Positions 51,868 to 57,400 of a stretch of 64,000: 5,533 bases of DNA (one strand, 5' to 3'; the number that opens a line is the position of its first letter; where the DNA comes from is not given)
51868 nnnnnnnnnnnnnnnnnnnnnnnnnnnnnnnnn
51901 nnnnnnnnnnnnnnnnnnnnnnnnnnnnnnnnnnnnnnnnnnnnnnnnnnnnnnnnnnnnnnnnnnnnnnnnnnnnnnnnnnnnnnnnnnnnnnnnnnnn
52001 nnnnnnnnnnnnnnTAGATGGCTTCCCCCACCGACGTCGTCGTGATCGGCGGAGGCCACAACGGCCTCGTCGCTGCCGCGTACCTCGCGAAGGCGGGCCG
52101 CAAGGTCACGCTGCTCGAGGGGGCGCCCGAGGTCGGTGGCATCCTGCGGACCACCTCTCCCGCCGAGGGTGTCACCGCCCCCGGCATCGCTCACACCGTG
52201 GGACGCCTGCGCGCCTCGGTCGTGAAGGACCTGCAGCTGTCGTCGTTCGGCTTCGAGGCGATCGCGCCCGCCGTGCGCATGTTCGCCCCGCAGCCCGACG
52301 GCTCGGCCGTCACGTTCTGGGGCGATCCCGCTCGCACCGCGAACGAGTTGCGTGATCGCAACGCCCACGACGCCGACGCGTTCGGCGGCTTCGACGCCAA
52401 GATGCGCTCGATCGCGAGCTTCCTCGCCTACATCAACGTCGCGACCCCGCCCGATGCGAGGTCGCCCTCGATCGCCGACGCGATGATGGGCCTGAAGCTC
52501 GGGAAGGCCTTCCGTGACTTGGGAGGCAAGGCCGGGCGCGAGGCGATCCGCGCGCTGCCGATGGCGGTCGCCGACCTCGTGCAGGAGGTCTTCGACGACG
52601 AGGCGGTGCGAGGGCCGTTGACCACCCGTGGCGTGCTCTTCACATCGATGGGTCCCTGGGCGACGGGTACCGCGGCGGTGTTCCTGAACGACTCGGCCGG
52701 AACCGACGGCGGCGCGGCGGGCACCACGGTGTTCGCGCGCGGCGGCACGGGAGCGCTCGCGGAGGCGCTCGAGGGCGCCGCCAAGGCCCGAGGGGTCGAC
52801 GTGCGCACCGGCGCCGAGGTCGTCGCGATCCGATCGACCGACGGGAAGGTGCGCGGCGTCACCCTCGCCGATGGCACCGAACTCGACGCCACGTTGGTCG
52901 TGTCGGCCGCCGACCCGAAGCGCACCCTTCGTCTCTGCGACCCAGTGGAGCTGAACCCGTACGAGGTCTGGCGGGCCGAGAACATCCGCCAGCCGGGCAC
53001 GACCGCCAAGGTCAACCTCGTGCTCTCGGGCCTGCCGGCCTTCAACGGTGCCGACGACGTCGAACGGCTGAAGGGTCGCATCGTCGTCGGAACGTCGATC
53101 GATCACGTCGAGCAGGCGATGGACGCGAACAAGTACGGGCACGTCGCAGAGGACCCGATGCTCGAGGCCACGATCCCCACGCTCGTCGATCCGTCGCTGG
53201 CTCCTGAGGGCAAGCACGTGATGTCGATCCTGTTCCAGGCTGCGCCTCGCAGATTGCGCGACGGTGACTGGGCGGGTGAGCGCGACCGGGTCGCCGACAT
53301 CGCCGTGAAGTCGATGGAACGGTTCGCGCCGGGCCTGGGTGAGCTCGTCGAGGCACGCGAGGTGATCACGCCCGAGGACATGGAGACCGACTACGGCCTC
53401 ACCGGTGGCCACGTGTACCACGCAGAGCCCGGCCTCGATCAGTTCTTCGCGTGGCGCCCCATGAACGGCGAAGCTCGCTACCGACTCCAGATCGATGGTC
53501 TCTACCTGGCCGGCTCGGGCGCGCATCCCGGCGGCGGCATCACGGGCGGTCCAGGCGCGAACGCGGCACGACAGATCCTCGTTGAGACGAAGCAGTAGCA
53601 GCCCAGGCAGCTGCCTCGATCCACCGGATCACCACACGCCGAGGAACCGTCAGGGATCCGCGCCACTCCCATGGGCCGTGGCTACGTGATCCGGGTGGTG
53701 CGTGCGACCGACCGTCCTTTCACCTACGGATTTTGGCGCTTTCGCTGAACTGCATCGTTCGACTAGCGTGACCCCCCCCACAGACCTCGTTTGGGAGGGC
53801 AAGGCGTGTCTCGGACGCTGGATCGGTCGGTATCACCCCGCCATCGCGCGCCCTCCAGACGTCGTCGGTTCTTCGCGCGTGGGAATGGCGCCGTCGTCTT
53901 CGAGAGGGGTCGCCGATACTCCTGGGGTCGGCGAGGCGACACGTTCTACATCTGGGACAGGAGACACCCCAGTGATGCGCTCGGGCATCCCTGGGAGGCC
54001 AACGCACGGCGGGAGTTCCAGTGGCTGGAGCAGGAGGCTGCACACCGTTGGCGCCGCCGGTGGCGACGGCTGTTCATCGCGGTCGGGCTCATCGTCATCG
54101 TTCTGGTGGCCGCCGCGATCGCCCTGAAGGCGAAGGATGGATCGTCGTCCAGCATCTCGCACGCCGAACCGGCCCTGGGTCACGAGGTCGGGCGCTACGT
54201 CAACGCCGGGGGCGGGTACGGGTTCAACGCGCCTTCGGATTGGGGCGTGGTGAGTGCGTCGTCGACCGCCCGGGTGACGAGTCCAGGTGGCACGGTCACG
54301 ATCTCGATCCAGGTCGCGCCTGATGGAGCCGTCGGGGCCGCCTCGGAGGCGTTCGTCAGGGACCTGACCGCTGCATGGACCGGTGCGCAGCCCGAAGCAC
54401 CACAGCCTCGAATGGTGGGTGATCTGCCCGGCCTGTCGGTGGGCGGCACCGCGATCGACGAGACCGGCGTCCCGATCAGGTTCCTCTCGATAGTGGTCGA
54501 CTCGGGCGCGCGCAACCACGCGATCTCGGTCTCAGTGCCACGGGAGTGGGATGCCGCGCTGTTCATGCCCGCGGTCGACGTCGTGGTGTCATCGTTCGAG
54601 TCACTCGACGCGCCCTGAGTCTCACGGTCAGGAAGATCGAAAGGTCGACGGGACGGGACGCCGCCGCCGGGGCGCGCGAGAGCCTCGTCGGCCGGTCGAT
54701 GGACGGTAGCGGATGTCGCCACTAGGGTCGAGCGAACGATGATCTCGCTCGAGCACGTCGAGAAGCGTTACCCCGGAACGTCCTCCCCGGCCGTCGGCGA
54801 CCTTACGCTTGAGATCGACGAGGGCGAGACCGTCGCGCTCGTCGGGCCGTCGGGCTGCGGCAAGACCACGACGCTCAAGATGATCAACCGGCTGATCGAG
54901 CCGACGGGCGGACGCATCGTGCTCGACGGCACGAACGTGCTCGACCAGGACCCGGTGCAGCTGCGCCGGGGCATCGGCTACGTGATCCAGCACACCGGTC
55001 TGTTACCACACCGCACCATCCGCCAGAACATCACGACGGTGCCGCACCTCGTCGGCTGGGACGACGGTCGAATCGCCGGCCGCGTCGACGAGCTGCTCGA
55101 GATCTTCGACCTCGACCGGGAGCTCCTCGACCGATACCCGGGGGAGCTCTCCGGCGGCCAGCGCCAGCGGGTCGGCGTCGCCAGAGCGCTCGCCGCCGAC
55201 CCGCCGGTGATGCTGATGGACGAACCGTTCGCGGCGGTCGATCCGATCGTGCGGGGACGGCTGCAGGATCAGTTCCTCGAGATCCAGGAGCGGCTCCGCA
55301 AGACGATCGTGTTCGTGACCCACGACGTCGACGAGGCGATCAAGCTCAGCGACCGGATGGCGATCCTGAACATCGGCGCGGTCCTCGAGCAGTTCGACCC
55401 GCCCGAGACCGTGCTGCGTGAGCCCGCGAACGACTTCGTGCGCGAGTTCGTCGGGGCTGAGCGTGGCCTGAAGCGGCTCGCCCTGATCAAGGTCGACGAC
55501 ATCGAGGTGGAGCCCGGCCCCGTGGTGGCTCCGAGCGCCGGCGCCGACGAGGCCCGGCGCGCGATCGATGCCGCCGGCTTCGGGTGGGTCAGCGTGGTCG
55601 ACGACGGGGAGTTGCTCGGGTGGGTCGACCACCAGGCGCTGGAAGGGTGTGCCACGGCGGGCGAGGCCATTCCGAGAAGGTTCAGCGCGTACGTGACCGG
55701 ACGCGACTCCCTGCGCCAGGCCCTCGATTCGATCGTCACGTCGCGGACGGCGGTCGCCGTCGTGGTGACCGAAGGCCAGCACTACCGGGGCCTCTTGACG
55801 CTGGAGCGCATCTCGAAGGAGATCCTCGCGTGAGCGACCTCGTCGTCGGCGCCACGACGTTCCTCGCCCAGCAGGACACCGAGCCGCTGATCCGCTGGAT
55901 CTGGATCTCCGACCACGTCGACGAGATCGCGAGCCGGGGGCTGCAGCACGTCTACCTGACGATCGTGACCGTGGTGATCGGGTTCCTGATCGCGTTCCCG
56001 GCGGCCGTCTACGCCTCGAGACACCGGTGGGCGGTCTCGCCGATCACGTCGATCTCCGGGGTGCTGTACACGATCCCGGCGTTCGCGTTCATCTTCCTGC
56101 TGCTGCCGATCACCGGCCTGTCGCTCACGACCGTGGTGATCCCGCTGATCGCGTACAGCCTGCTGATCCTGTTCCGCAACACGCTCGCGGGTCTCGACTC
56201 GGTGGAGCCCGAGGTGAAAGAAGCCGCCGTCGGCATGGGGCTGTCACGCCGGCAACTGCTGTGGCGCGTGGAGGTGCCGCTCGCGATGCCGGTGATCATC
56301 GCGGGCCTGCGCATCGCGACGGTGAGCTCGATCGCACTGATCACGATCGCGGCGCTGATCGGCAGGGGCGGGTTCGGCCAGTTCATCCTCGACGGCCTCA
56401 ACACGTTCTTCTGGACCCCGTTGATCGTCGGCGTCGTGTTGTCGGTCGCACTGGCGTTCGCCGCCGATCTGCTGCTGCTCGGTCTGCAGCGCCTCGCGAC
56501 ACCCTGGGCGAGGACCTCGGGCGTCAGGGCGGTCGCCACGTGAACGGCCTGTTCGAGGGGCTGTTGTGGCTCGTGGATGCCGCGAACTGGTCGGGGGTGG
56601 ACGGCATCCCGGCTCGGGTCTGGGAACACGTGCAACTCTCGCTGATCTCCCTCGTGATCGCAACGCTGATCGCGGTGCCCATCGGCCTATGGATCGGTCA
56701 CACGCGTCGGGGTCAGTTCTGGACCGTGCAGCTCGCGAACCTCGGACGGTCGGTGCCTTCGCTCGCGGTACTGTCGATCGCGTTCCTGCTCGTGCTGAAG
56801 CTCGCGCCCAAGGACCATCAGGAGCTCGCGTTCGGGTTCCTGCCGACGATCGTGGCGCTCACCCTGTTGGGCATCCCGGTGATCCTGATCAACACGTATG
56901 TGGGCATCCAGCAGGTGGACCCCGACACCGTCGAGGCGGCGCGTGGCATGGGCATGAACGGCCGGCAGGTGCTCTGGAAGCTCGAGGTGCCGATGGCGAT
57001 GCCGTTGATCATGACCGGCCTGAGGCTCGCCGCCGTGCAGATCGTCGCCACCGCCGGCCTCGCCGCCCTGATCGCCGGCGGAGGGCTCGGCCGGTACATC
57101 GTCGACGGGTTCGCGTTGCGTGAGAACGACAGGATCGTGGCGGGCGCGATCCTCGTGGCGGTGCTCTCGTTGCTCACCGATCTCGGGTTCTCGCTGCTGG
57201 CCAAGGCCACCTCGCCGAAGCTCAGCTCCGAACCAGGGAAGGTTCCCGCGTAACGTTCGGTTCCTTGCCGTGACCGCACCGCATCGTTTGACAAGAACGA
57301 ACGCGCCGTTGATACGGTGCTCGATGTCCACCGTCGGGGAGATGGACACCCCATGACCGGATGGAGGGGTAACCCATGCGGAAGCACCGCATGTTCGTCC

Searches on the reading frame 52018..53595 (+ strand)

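Call 58: search_protein_families(library=pfam, proteins=[window:52018-53595:+], max_evalue=0.00001)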
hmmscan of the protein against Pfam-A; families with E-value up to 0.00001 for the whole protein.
window:52018-53595:+ (526 aa): 10 families
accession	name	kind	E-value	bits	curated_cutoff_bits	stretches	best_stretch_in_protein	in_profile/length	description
PF01593.30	Amino_oxidase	-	4.4e-17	62.9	19.8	1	232-510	191-430/443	Flavin containing amine oxidoreductase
PF01266.30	DAO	-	6.4e-14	52.7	27.9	1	6-62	1-51/353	FAD dependent oxidoreductase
PF07992.20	Pyr_redox_2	-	3.7e-13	50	26.1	0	6-39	2-177/291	Pyridine nucleotide-disulphide oxidoreductase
PF00070.33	Pyr_redox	-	5.9e-10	40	22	0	7-39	2-34/82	Pyridine nucleotide-disulphide oxidoreductase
PF00890.30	FAD_binding_2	-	1.5e-09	38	20.4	1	6-285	1-182/414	FAD binding domain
PF13450.12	NAD_binding_8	-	3.3e-09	37.3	21.9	1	9-59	1-50/68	NAD(P)-binding Rossmann-like domain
PF03486.20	HI0933_like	-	4.2e-08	33.4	50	0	6-43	2-39/244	HI0933-like protein Rossmann domain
PF04820.20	Trp_halogenase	-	3.5e-07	29.9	21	0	247-298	160-211/458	Tryptophan halogenase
PF01134.28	GIDA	-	9.4e-07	28.7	22.1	0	6-44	1-37/391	Glucose inhibited division protein A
PF12831.13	FAD_oxidored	-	1.3e-06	28.4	27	0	6-43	1-38/416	FAD dependent oxidoreductase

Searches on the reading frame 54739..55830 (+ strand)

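Call 58: search_protein_families(library=pfam, proteins=[window:54739-55830:+], max_evalue=0.00001)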
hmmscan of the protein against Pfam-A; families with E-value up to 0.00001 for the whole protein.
window:54739-55830:+ (364 aa): 3 families
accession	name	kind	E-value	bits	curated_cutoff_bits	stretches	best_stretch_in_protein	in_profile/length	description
PF00005.33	ABC_tran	-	1.5e-36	126.4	25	1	21-165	3-137/137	ABC transporter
PF00571.33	CBS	-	8e-08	33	24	0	312-363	5-56/57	CBS domain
PF13304.12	AAA_21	-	1.6e-06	28.9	27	0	131-196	232-299/304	AAA domain, putative AbiEii toxin, Type IV TA system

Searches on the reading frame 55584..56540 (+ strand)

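Call 59: search_protein_families(library=pfam, proteins=[window:55584-56540:+], max_evalue=0.001)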
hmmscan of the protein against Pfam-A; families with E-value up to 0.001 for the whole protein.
window:55584-56540:+ (319 aa): 1 family
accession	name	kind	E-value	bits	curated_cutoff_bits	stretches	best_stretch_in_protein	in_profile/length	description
PF00528.27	BPD_transp_1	-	1.1e-20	74.6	26.4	1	133-299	5-176/184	Binding-protein-dependent transport system inner membrane component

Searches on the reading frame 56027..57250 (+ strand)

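Call 59: search_protein_families(library=pfam, proteins=[window:56027-57250:+], max_evalue=0.001)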
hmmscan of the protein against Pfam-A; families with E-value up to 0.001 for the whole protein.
window:56027-57250:+ (408 aa): 1 family
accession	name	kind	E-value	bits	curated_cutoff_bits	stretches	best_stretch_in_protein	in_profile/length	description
PF00528.27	BPD_transp_1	-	1.1e-25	90.9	26.4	1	216-394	1-181/184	Binding-protein-dependent transport system inner membrane component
